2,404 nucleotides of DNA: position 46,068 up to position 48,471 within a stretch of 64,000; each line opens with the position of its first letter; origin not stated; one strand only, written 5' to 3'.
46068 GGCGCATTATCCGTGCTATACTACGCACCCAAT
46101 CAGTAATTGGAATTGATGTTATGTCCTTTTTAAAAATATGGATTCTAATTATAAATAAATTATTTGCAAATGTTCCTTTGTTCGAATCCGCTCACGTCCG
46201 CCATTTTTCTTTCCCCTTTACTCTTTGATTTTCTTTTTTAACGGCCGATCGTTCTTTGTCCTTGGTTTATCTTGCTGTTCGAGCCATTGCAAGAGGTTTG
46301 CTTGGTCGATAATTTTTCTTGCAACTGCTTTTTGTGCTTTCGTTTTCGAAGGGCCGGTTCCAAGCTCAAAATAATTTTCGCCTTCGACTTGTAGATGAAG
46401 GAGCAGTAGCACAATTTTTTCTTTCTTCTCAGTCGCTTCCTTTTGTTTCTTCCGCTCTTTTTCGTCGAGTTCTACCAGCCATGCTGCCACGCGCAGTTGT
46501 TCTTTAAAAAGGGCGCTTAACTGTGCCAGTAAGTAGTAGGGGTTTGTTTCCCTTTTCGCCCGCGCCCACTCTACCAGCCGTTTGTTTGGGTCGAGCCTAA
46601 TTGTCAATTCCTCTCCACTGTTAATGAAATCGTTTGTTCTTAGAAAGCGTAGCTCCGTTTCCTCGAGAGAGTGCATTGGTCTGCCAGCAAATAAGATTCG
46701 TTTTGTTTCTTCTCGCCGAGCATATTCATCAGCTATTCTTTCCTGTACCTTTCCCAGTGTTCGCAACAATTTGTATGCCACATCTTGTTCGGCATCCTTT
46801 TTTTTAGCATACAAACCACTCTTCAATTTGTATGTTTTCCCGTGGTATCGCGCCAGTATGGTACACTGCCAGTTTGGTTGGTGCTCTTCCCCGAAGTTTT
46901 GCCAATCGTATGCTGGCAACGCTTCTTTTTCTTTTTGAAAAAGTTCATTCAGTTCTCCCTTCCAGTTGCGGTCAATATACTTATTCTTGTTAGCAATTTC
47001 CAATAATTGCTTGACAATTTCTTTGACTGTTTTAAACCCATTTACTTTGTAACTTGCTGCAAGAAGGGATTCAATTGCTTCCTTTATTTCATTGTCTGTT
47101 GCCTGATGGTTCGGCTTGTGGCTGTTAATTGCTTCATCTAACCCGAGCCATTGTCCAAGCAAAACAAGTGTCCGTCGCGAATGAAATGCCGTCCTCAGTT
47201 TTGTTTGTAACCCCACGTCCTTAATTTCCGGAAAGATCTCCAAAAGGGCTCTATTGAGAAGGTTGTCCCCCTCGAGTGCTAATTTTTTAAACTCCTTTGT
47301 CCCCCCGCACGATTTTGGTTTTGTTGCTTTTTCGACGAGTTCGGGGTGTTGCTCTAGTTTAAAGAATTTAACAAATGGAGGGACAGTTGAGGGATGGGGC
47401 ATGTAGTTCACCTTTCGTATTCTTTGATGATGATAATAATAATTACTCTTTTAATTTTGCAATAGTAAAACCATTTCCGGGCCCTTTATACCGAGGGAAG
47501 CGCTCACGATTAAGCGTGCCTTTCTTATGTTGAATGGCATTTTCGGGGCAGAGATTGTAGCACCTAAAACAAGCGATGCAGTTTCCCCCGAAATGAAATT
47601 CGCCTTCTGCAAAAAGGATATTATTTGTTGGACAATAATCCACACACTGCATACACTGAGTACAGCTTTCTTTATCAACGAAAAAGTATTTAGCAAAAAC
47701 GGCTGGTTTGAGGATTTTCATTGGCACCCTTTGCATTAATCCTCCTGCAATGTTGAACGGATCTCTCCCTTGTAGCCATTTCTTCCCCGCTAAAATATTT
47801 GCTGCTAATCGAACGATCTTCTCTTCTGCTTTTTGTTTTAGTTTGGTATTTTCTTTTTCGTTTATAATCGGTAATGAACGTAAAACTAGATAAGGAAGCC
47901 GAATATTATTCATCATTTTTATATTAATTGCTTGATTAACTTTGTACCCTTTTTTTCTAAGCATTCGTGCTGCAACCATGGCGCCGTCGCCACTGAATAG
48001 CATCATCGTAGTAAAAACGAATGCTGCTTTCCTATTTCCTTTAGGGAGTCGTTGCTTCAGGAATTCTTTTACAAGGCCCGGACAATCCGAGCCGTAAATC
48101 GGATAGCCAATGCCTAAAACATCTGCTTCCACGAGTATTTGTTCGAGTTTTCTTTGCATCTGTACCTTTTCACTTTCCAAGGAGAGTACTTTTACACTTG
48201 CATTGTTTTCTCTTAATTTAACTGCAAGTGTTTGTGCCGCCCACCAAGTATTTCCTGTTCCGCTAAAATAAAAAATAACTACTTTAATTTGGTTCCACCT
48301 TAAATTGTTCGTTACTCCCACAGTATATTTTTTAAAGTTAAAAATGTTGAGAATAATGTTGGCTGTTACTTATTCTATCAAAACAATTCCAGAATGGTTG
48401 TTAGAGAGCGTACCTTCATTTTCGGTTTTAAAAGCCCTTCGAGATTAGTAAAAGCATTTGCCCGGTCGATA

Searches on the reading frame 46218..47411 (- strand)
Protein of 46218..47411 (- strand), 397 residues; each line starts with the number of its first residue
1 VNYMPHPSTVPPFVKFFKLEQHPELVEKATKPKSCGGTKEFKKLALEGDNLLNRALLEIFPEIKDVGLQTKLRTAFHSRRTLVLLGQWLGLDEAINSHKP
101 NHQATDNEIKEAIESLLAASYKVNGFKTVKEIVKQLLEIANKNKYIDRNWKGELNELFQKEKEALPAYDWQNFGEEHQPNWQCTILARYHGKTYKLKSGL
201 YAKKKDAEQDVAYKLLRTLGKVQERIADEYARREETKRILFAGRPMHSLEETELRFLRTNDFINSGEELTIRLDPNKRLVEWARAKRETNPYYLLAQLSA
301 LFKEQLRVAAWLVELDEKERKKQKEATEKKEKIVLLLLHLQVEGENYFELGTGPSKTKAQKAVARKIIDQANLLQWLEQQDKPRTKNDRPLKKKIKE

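Call 10: search_protein_families(library=pfam, proteins=[window:46218-47411:-], max_evalue=0.1)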
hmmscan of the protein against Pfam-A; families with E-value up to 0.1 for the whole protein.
window:46218-47411:- (397 aa): 3 families
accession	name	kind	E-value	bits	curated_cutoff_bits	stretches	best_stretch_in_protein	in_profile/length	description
PF00035.32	dsrm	-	2.8e-08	34.6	23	1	150-219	1-66/66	Double-stranded RNA binding motif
PF14622.11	Ribonucleas_3_3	-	0.013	16.1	35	1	39-136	20-123/128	Ribonuclease-III-like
PF00636.31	Ribonuclease_3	-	0.023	15.9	27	1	44-122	3-99/102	Ribonuclease III domain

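Call 12: find_encoding_contigs(protein=window:46218-47411:-, flank=10000, max_places=10)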
Protein window:46218-47411:- (397 aa): no gene with exactly this product is on record in the collection.

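Call 14: find_related_loci(query=window:46218-47411:-, collection=genome_contigs, flank=10000)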
Query window:46218-47411:- (397 aa) in genome_contigs; peptide patterns used: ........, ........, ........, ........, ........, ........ (x = any residue, [..] = any of these).
93 stretches matched a pattern; 1 encode a relative of the query (tblastn E <= 1e-3); 1 distinct loci.
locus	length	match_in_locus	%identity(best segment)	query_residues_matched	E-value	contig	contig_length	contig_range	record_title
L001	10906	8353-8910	26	42-222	1e-11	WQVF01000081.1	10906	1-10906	MAG: Defluviitaleaceae bacterium isolate Emb289P1bin126 Ga0123355_10019088, whole genome shotgun sequence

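Call 15: find_homologous_proteins(query=window:46218-47411:-)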
Query window:46218-47411:- (397 aa): 7 proteins with E <= 0.001 among 8000 candidates.
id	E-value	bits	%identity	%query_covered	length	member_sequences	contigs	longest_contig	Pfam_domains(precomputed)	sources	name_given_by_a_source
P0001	2.5e-237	805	93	98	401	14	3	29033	PF00035.33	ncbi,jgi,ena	ncbi:MAG: putative dsRNA-binding protein [Candidatus Heimdallarchaeota archaeon]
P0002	5.5e-117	409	53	93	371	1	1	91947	PF00035.33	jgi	-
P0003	5.0e-85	304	44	94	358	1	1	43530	PF14622.12,PF00035.33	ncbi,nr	ncbi:MAG: hypothetical protein FK733_04640 [Asgard group archaeon]|nr:hypothetical protein [Asgard g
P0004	2.0e-83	299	43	93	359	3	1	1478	PF00636.32,PF14622.12,PF00035.33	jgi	-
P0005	2.9e-82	295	43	93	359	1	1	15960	PF00035.33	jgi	jgi:dsRNA-specific ribonuclease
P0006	8.1e-82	293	43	92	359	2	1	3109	PF00035.33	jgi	jgi:dsRNA-specific ribonuclease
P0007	1.8e-81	292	44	93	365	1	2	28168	PF14622.12,PF00035.33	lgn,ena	-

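Call 16: find_encoding_contigs(protein=P0001, flank=10000, max_places=10)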
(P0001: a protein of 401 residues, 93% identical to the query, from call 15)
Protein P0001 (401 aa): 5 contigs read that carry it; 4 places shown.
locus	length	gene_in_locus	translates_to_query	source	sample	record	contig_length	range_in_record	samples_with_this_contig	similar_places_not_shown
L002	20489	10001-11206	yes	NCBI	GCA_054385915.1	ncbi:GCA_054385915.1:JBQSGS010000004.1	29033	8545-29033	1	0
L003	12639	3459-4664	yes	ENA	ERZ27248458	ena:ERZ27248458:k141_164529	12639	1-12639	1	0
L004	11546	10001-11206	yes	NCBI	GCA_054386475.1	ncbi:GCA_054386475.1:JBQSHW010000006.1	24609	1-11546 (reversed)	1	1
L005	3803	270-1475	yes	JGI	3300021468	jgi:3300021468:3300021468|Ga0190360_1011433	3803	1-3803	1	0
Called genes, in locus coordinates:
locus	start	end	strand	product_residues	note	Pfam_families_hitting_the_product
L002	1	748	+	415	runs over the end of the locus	PF03065:Glyco_hydro_57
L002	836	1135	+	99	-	PF04023:FeoA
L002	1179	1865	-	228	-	PF08784:RPA_C (weak)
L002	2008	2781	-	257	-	-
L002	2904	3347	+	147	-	PF02566:OsmC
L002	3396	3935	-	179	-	-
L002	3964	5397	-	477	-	PF00578:AhpC-TSA, PF08534:Redoxin, PF00085:Thioredoxin (weak), PF13098:Thioredoxin_2 (weak), PF13905:Thioredoxin_8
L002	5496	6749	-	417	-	PF00578:AhpC-TSA, PF08534:Redoxin, PF00085:Thioredoxin, PF13905:Thioredoxin_8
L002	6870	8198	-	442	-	-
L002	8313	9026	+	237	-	PF00702:Hydrolase, PF12710:HAD (faint), PF13419:HAD_2, PF13242:Hydrolase_like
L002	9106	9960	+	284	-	PF12724:Flavodoxin_5 (weak), PF13187:Fer4_9 (faint), PF12838:Fer4_7 (faint), PF00037:Fer4 (weak), PF12797:Fer4_2 (faint), PF12837:Fer4_6 (faint), PF13237:Fer4_10 (weak), PF14697:Fer4_21 (faint), +1 more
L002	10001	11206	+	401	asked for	PF00035:dsrm (weak)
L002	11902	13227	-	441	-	-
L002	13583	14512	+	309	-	-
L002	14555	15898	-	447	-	-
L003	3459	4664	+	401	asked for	PF00035:dsrm (weak)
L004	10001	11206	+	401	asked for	PF00035:dsrm (weak)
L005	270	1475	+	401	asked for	PF00035:dsrm (weak)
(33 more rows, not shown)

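Call 17: find_encoding_contigs(protein=P0002, flank=10000, max_places=6)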
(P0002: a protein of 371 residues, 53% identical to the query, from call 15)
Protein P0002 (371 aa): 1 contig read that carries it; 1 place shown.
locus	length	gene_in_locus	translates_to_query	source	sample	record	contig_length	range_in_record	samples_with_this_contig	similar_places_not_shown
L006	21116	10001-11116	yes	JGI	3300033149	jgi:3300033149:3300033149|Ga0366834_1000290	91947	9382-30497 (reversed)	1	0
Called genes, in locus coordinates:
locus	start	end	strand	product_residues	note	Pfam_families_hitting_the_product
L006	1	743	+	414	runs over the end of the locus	PF03065:Glyco_hydro_57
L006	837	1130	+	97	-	PF04023:FeoA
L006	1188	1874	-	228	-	-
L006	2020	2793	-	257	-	-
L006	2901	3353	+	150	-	PF02566:OsmC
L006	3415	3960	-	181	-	-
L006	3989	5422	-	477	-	PF00578:AhpC-TSA, PF08534:Redoxin, PF00085:Thioredoxin (weak), PF13098:Thioredoxin_2 (faint), PF13905:Thioredoxin_8, PF13386:DsbD_2 (faint)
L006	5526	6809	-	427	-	PF00085:Thioredoxin, PF00578:AhpC-TSA, PF08534:Redoxin, PF13905:Thioredoxin_8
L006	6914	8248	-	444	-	-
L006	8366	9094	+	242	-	PF00702:Hydrolase, PF13419:HAD_2, PF13242:Hydrolase_like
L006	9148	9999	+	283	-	PF12724:Flavodoxin_5 (weak), PF13484:Fer4_16 (faint), PF13187:Fer4_9 (faint), PF00037:Fer4 (weak), PF12797:Fer4_2 (faint), PF12837:Fer4_6 (faint), PF12838:Fer4_7 (faint), PF13237:Fer4_10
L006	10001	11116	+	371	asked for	PF00035:dsrm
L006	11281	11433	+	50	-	-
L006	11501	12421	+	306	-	-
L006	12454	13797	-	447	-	-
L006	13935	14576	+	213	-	PF00156:Pribosyltran (weak)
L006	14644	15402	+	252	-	PF02568:ThiI (faint), PF06508:QueC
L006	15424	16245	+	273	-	PF13353:Fer4_12, PF04055:Radical_SAM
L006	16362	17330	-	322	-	PF00198:2-oxoacid_dh (weak)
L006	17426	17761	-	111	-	PF02036:SCP2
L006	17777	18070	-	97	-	PF13183:Fer4_8 (faint), PF13187:Fer4_9 (faint), PF14697:Fer4_21 (faint), PF12837:Fer4_6 (faint), PF13237:Fer4_10 (weak), PF00037:Fer4 (faint)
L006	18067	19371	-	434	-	PF00890:FAD_binding_2 (weak), PF01134:GIDA, PF01266:DAO (weak), PF01494:FAD_binding_3, PF01946:Thi4 (weak), PF03486:HI0933_like (weak), PF05834:Lycopene_cycl (weak), PF12831:FAD_oxidored, +1 more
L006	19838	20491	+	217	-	PF27109:SMCR8_C (weak)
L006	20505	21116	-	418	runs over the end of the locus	PF01411:tRNA-synt_2c, PF07973:tRNA_SAD (weak)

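Call 18: find_encoding_contigs(protein=P0003, flank=10000, max_places=6)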
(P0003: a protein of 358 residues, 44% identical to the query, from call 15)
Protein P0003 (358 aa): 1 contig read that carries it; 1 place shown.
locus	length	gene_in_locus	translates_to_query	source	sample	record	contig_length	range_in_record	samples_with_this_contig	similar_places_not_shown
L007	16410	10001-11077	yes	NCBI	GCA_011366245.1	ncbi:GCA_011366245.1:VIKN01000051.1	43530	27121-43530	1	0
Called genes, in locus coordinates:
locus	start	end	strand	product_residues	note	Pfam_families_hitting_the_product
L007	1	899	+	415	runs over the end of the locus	PF03065:Glyco_hydro_57, PF01522:Polysacc_deac_1 (weak)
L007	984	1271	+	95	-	PF04023:FeoA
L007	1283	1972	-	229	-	-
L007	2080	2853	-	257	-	-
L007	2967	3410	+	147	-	PF02566:OsmC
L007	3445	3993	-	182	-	-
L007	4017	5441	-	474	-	PF00085:Thioredoxin (weak), PF00578:AhpC-TSA, PF08534:Redoxin, PF13905:Thioredoxin_8, PF02683:DsbD_TM (faint)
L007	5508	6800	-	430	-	PF00578:AhpC-TSA, PF08534:Redoxin, PF00085:Thioredoxin (weak), PF13905:Thioredoxin_8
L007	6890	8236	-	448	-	PF04307:YdjM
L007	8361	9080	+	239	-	PF00702:Hydrolase, PF09419:PGP_phosphatase (faint), PF13419:HAD_2, PF13242:Hydrolase_like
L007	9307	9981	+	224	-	PF13183:Fer4_8 (faint), PF12838:Fer4_7 (faint), PF14697:Fer4_21 (faint), PF00037:Fer4 (faint), PF12797:Fer4_2 (faint), PF13237:Fer4_10 (faint), PF13187:Fer4_9 (weak), PF13484:Fer4_16 (faint)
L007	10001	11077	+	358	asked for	PF14622:Ribonucleas_3_3 (faint), PF00035:dsrm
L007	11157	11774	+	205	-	-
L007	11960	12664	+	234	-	PF25087:GMPPB_C (weak), PF00132:Hexapep, PF14602:Hexapep_2 (weak)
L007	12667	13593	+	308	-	PF00291:PALP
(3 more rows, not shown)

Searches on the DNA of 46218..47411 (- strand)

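Call 21: search_rna_families(sources=[L002, L003, L005, L006, L007], threshold=gathering)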
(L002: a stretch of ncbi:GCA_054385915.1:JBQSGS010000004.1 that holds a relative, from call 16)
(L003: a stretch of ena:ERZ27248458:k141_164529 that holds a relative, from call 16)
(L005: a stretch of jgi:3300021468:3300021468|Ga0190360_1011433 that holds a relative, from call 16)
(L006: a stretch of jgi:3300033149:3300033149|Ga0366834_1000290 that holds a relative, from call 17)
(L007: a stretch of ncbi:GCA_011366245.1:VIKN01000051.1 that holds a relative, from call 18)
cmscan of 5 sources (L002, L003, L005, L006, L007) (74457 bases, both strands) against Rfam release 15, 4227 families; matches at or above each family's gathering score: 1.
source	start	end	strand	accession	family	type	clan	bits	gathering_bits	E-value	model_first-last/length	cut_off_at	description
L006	11174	11276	-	RF00005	tRNA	Gene; tRNA;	CL00001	40.3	29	5.5e-05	1-71/71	no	tRNA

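Call 23: search_rna_families(source=L006, start=10900, end=11700, threshold=evalue, max_evalue=1, show_alignments=3)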
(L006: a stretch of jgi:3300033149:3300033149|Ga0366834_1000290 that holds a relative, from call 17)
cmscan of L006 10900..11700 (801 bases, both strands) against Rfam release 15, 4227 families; matches with E-value up to 1: 1.
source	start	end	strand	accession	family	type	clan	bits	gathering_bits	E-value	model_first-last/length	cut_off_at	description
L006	11174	11276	-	RF00005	tRNA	Gene; tRNA;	CL00001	40.3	29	5.9e-07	1-71/71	no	tRNA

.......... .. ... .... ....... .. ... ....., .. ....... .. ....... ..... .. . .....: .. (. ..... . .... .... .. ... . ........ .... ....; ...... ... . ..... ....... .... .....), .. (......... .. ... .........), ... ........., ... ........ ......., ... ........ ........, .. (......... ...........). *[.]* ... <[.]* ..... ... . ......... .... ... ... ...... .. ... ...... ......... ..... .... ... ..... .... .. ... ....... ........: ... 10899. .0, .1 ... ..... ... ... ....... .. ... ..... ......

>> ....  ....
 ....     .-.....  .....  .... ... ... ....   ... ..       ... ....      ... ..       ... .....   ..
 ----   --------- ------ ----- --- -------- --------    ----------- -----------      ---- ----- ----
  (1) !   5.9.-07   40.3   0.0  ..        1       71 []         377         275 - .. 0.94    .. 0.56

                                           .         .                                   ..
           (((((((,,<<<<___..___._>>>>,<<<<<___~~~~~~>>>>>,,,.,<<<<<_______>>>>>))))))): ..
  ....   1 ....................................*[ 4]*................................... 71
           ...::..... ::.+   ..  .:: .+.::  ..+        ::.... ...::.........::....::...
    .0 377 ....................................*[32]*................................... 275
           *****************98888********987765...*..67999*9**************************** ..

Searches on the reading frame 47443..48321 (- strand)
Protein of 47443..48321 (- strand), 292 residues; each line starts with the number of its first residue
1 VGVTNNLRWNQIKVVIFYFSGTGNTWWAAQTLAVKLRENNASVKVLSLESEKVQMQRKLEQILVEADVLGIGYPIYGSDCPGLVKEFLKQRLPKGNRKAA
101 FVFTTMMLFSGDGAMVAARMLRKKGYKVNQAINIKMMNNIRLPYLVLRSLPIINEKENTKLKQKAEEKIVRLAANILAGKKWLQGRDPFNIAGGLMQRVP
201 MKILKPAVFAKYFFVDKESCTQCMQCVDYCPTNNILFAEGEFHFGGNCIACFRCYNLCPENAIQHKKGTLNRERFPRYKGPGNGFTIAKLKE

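Call 10: search_protein_families(library=pfam, proteins=[window:47443-48321:-], max_evalue=0.1)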
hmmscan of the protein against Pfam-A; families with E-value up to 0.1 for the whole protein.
window:47443-48321:- (292 aa): 20 families
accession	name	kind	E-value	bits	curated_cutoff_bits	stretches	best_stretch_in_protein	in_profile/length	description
PF12838.12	Fer4_7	-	1.4e-09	38.7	27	2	215-233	33-51/52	4Fe-4S dicluster domain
PF13484.11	Fer4_16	-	2.1e-09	38.5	30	2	247-278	1-32/66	4Fe-4S double cluster binding domain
PF13187.11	Fer4_9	-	2.1e-09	37.7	27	2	205-233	18-50/52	4Fe-4S dicluster domain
PF00037.32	Fer4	-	3.1e-09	36.7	21.1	1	215-235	3-23/24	4Fe-4S binding domain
PF12837.12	Fer4_6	-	1.2e-08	34.9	25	2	215-234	4-23/24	4Fe-4S binding domain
PF13237.11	Fer4_10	-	2.2e-07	31.2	25.5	1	215-259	4-53/53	4Fe-4S dicluster domain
PF14697.11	Fer4_21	-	2.8e-07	31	35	2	212-234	33-55/59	4Fe-4S dicluster domain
PF12797.12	Fer4_2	-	4.4e-07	29.9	24.5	1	212-232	2-22/22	4Fe-4S binding domain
PF12724.12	Flavodoxin_5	-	2.8e-06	28.2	27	1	15-114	1-92/145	Flavodoxin domain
PF13183.11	Fer4_8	-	7.4e-05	23.7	27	1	218-233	52-67/68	4Fe-4S dicluster domain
PF12798.12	Fer4_3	-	0.00015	22.8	27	1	220-233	1-14/15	4Fe-4S binding domain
PF13534.11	Fer4_17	-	0.00015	22.7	22.2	1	219-233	1-15/61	4Fe-4S dicluster domain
PF13459.11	Fer4_15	-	0.00037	21.6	22.4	1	214-232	2-20/66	4Fe-4S single cluster domain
PF12800.12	Fer4_4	-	0.00038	21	24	1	218-232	2-16/17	4Fe-4S binding domain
PF00258.30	Flavodoxin_1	-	0.0018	18.9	25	1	16-101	1-92/143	Flavodoxin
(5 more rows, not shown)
